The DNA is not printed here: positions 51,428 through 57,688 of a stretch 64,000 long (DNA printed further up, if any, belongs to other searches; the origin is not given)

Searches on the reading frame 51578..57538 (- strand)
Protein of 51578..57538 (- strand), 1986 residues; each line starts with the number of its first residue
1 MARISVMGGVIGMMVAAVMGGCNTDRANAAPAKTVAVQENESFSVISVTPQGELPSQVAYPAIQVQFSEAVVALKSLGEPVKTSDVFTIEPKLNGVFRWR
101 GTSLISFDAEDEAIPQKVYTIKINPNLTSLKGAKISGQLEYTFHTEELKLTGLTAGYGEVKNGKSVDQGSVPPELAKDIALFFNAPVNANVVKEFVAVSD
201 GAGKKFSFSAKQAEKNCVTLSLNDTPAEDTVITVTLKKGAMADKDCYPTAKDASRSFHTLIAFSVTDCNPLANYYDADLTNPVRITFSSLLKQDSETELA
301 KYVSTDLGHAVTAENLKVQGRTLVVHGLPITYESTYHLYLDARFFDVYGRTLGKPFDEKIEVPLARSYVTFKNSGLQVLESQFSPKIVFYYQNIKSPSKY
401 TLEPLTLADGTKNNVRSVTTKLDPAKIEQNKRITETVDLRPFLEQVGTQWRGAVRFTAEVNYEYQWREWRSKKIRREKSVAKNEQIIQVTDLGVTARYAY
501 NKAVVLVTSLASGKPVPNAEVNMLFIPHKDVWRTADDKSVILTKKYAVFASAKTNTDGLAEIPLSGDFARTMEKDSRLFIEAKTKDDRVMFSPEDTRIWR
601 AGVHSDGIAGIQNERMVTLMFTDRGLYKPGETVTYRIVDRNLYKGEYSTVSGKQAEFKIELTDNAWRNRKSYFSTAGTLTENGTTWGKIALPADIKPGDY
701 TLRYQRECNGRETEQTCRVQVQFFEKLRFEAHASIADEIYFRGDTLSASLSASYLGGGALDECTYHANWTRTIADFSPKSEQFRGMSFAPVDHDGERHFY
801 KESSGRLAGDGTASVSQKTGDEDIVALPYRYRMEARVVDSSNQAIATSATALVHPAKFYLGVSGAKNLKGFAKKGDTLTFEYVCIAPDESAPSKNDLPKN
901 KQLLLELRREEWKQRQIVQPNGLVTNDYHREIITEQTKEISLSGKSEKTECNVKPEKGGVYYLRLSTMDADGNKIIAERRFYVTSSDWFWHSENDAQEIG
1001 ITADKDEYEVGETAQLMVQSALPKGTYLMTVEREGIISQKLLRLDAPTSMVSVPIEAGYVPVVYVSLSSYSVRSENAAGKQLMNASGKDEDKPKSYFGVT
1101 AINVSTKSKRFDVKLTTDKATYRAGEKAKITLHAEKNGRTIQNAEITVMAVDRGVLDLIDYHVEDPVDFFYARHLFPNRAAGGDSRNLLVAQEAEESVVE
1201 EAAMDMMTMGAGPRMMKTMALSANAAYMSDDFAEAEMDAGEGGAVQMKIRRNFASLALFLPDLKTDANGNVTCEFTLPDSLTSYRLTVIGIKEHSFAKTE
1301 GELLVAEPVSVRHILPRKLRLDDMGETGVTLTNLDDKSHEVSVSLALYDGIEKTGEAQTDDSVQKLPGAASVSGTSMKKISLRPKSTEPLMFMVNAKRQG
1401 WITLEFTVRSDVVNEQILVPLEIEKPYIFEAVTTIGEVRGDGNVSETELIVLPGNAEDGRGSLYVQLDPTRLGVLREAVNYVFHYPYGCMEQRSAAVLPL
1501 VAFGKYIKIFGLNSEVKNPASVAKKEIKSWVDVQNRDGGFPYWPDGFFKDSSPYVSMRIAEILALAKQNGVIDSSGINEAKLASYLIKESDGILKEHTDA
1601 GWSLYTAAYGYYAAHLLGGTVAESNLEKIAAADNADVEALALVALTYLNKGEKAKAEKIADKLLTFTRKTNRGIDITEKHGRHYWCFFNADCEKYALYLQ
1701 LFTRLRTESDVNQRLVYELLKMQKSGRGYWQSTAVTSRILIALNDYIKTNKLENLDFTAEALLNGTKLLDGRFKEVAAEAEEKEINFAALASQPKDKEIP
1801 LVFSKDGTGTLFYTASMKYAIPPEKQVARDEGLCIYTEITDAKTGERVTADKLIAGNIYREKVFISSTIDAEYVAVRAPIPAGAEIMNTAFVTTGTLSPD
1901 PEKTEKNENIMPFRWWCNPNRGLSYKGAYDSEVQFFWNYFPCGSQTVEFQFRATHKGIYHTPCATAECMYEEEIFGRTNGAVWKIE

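Call 65: search_protein_families(library=pfam, proteins=[window:51578-57538:-], max_evalue=0.00001)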
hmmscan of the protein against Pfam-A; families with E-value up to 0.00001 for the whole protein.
window:51578-57538:- (1986 aa): 6 families
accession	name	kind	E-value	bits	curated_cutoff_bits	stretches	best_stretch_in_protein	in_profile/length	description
PF17973.7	bMG10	-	5.2e-21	75.6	26.2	1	1844-1973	12-131/131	Bacterial Alpha-2-macroglobulin MG10 domain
PF07703.20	A2M_BRD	-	5.9e-21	75.7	22.7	1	1001-1158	3-140/140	Alpha-2-macroglobulin bait region domain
PF13205.12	Big_5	-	1e-13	52.3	23.6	0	41-145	3-105/105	Bacterial Ig-like domain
PF01835.25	MG2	-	1.4e-13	51.5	32.8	1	620-715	4-92/96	MG2 domain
PF00207.28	A2M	-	7.4e-11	42.2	21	1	1257-1345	2-92/92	Alpha-2-macroglobulin family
PF11974.14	bMG3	-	9.9e-10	38.8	34.9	1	489-587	1-79/103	Bacterial alpha-2-macroglobulin MG3 domain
